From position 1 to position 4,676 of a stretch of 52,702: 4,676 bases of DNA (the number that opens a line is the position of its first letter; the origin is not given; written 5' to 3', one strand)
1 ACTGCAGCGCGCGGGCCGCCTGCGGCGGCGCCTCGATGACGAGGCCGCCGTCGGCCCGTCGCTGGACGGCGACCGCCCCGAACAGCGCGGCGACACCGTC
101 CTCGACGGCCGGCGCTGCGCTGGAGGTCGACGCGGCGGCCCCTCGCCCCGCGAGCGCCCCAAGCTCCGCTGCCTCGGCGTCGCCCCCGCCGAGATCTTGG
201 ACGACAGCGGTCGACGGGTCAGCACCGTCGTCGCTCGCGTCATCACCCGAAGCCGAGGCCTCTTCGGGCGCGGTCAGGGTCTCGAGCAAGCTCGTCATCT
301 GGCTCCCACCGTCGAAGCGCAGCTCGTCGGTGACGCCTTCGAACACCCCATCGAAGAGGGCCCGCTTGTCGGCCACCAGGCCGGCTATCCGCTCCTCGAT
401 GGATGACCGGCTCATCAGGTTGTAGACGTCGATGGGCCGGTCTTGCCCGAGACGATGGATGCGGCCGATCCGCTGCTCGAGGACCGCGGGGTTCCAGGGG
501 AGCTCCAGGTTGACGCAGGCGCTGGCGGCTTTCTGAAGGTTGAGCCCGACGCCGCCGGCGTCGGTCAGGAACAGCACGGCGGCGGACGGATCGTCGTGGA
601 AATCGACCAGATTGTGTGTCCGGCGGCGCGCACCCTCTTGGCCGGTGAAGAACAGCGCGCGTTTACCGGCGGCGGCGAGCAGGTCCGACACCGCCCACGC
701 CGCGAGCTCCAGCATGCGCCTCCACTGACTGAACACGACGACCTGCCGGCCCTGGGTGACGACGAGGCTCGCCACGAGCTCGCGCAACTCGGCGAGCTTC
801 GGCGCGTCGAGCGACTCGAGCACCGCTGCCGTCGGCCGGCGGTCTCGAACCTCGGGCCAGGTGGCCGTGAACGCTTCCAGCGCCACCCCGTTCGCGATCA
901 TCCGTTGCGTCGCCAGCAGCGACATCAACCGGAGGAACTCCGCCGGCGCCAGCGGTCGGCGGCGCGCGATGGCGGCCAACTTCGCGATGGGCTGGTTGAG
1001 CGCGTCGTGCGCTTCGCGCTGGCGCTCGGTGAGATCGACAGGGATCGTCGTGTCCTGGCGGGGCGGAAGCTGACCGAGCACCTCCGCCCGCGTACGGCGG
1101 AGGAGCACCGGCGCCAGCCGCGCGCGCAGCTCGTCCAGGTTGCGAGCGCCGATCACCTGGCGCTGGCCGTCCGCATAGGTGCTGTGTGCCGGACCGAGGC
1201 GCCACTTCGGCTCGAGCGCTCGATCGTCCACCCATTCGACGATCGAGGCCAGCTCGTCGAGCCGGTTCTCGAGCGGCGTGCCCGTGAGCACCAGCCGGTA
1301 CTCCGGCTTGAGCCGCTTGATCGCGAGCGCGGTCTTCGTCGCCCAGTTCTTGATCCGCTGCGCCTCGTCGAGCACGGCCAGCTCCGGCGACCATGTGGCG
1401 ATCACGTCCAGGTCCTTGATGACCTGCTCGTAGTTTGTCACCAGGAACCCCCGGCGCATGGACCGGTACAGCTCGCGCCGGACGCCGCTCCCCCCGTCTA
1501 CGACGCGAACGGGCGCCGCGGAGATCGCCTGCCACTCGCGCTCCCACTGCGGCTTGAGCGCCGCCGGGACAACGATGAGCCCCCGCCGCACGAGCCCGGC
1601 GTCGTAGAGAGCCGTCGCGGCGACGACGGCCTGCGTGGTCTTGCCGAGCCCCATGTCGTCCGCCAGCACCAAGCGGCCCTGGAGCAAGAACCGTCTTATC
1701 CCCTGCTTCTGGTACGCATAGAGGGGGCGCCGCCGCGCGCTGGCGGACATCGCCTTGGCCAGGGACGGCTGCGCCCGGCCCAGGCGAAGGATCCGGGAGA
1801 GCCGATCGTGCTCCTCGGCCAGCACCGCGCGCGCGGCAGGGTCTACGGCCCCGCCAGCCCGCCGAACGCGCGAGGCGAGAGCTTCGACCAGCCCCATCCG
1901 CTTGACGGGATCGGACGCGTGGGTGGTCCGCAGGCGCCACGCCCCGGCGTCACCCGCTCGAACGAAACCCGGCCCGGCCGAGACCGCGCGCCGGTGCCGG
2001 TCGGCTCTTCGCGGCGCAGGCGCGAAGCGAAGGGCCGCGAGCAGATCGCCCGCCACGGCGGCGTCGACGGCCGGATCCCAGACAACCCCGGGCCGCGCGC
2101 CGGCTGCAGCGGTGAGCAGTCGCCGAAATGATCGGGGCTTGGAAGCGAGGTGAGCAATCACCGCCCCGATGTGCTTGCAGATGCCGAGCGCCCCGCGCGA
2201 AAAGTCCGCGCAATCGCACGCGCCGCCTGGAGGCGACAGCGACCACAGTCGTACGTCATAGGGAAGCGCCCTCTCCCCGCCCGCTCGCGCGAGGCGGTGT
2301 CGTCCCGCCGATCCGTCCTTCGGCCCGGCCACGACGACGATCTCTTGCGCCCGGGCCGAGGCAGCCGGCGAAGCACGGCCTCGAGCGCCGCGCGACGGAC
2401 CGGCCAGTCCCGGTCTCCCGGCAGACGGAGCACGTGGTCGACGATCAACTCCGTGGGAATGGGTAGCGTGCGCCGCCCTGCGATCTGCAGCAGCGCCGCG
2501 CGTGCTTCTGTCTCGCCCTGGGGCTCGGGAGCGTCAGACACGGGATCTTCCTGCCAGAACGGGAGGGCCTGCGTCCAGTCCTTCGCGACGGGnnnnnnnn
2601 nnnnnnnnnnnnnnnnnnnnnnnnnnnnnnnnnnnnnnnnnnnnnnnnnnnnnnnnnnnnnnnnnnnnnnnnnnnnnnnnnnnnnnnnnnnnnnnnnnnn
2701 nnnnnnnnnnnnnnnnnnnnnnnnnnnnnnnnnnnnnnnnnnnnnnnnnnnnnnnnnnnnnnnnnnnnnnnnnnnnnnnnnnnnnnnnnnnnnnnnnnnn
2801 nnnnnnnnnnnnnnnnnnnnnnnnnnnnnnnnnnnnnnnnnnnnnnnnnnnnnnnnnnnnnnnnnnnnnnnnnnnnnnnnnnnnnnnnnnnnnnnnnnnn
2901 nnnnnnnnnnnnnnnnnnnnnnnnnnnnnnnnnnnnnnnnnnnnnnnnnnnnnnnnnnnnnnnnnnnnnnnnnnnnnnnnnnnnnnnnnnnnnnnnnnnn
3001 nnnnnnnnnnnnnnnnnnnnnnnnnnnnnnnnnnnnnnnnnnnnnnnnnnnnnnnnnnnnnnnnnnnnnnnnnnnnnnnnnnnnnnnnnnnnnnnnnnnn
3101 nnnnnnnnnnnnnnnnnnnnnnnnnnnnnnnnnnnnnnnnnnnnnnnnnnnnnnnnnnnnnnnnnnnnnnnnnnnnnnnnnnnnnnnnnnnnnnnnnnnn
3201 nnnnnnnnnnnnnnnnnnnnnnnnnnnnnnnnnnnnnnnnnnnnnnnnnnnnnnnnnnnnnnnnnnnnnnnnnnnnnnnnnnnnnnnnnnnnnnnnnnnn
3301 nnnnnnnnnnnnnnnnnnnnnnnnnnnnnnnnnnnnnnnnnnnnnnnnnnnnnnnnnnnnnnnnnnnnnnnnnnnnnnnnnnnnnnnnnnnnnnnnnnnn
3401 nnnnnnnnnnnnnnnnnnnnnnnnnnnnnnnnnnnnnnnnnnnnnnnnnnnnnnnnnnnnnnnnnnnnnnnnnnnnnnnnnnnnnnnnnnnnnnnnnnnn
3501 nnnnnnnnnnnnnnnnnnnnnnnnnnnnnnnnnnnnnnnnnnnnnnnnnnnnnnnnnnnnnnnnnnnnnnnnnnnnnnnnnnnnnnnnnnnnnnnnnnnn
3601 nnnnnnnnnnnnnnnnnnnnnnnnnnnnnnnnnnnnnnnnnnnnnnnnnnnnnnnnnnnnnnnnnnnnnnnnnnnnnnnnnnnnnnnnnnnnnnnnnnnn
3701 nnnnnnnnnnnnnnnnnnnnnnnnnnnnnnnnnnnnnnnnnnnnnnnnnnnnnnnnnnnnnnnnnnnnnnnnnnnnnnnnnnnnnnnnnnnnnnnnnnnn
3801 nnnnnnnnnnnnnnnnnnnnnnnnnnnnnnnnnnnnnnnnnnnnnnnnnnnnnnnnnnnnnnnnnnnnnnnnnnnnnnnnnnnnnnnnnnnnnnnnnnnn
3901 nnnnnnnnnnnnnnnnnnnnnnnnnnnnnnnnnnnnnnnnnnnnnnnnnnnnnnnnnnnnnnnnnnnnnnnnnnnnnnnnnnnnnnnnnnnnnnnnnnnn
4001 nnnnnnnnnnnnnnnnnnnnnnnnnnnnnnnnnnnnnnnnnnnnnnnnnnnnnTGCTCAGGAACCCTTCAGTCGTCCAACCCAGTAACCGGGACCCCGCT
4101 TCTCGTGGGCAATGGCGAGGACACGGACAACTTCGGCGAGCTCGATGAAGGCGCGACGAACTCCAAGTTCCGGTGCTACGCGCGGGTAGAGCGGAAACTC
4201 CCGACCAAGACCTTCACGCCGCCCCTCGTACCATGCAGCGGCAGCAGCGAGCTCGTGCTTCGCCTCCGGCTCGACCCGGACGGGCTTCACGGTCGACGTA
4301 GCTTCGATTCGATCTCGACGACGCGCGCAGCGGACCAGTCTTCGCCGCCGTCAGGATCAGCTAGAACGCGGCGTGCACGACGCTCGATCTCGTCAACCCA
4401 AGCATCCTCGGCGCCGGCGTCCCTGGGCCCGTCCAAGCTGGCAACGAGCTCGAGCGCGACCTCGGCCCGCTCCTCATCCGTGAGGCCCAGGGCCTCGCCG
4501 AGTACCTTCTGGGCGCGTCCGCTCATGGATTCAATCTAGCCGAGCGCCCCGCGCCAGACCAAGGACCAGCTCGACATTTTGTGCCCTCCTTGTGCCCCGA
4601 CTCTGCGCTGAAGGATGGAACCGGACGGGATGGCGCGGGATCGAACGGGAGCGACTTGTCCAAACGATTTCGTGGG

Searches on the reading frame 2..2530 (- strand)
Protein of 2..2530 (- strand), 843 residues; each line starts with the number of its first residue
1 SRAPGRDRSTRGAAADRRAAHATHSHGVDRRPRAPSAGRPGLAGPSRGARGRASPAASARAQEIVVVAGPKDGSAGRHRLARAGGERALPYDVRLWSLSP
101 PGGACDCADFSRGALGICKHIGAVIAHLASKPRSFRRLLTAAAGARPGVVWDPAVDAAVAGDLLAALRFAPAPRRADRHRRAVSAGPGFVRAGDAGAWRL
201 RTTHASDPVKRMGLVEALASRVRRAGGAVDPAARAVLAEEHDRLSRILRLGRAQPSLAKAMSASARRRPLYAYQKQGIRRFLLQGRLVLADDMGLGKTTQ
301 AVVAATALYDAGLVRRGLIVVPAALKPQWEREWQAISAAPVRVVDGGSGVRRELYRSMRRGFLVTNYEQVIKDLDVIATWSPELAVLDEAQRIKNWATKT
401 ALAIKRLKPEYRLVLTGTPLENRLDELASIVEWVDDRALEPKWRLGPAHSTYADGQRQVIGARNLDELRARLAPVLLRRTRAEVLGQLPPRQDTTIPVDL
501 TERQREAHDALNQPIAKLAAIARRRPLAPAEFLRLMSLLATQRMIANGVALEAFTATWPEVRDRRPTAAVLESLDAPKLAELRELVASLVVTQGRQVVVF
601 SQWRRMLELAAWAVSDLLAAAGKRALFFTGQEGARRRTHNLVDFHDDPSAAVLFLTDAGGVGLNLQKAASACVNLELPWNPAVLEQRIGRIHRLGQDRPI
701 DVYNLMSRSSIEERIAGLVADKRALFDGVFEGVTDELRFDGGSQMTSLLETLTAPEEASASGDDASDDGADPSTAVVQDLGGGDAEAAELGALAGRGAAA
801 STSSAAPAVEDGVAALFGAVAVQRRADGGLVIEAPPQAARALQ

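Call 6: search_protein_families(library=pfam, proteins=[window:2-2530:-], max_evalue=0.01)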
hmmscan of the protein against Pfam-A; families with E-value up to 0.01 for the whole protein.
window:2-2530:- (843 aa): 4 families
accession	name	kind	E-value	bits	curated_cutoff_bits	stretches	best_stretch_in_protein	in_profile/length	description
PF00176.29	SNF2-rel_dom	-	1.2e-33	117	24.9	1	287-517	20-260/290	SNF2-related domain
PF00271.37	Helicase_C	-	3.2e-17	63.2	23.5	1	581-695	5-110/110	Helicase conserved C-terminal domain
PF04851.21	ResIII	-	1.1e-06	29.1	22.5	1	270-419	4-162/164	Type III restriction enzyme, res subunit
PF00270.35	DEAD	-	4.4e-06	27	26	1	272-420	2-161/167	DEAD/DEAH box helicase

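Call 7: search_protein_families(library=padloc, proteins=[window:2-2530:-], max_evalue=0.01)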
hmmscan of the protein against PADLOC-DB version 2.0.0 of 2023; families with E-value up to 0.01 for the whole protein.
window:2-2530:- (843 aa): 45 families (the best 25 are shown)
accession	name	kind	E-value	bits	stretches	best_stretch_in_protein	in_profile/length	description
PDLC00633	ZorD1|ZorD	-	2.2e-52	176.3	1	269-729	443-884/908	"SWI2/SNF2 helicase, Mrr-like nuclease"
PDLC02842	DpdE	-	5.9e-50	167.9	1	235-736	667-1158/1176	DpdE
PDLC02850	DpdE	-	2.2e-44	149.7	1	287-751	826-1262/1282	DpdE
PDLC02845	DpdE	-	2.2e-42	143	1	269-736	843-1279/1293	DpdE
PDLC02849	DpdE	-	1.1e-40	137.7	1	269-725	400-828/857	DpdE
PDLC02851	DpdE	-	2.4e-39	132.9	1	288-732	620-1037/1055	DpdE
PDLC02619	DrmD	-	2.6e-38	129.8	2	639-732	480-571/872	DrmD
PDLC00629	ZorD1|ZorD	-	1.1e-37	127.5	2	360-725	605-950/1012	"SWI2/SNF2 helicase, Mrr-like nuclease"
PDLC02627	DrmD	-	3.1e-35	119.5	2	272-505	306-525/748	DrmD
PDLC00634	ZorD1|ZorD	-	3.9e-35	118.9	2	359-734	611-973/1208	"SWI2/SNF2 helicase, Mrr-like nuclease"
PDLC00632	ZorD1|ZorD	-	1.4e-34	117.2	2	363-735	719-1085/1101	"SWI2/SNF2 helicase, Mrr-like nuclease"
PDLC00631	ZorD1|ZorD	-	1.6e-34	116.9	1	271-710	443-884/1071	"SWI2/SNF2 helicase, Mrr-like nuclease"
PDLC02852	DpdE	-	4.9e-31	105.5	2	247-490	448-669/905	DpdE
PDLC02500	BrxHI|BrxHII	-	1.9e-30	104.1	2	615-724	497-603/933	BrxHI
PDLC00659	HmaA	-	1.3e-27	94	2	593-714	511-630/1176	SNF2 helicase / DEAD-box helicase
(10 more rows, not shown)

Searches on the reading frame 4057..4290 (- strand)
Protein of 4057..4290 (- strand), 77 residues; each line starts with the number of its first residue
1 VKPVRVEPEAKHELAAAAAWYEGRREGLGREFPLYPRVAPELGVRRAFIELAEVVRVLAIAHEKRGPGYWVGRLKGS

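Call 6: search_protein_families(library=pfam, proteins=[window:4057-4290:-], max_evalue=0.01)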
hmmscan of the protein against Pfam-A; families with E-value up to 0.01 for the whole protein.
window:4057-4290:- (77 aa): 0 families

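Call 7: search_protein_families(library=padloc, proteins=[window:4057-4290:-], max_evalue=0.01)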
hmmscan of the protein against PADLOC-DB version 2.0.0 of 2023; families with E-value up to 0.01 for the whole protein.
window:4057-4290:- (77 aa): 0 families

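Call 45: search_protein_families(library=pfam, proteins=[window:4057-4290:-], max_evalue=10)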
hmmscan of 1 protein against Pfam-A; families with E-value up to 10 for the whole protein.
window:4057-4290:- (77 aa): 0 families

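Call 46: search_protein_families(library=ncbifam, proteins=[window:4057-4290:-], max_evalue=0.1)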
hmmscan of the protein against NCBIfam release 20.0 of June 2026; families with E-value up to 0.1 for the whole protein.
window:4057-4290:- (77 aa): 0 families

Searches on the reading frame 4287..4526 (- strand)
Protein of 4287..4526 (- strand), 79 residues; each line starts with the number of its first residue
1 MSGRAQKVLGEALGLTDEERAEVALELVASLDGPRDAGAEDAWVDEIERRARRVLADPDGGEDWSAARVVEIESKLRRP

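Call 6: search_protein_families(library=pfam, proteins=[window:4287-4526:-], max_evalue=0.01)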
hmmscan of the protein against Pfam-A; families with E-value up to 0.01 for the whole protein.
window:4287-4526:- (79 aa): 1 family
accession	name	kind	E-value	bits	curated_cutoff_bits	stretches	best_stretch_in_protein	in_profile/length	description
PF09720.15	Unstab_antitox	-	2.8e-09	37.3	23.3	1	15-66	2-53/54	Putative addiction module component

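Call 7: search_protein_families(library=padloc, proteins=[window:4287-4526:-], max_evalue=0.01)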
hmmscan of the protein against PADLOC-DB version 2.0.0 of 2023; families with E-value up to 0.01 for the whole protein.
window:4287-4526:- (79 aa): 0 families

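Call 46: search_protein_families(library=ncbifam, proteins=[window:4287-4526:-], max_evalue=0.1)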
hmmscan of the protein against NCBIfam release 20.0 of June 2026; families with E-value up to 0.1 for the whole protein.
window:4287-4526:- (79 aa): 1 family
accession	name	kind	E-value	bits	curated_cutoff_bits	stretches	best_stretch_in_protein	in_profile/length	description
TIGR02574.1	stabl_TIGR02574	hypoth_equivalog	0.00051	20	31.9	1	12-61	2-52/65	putative addiction module component, TIGR02574 family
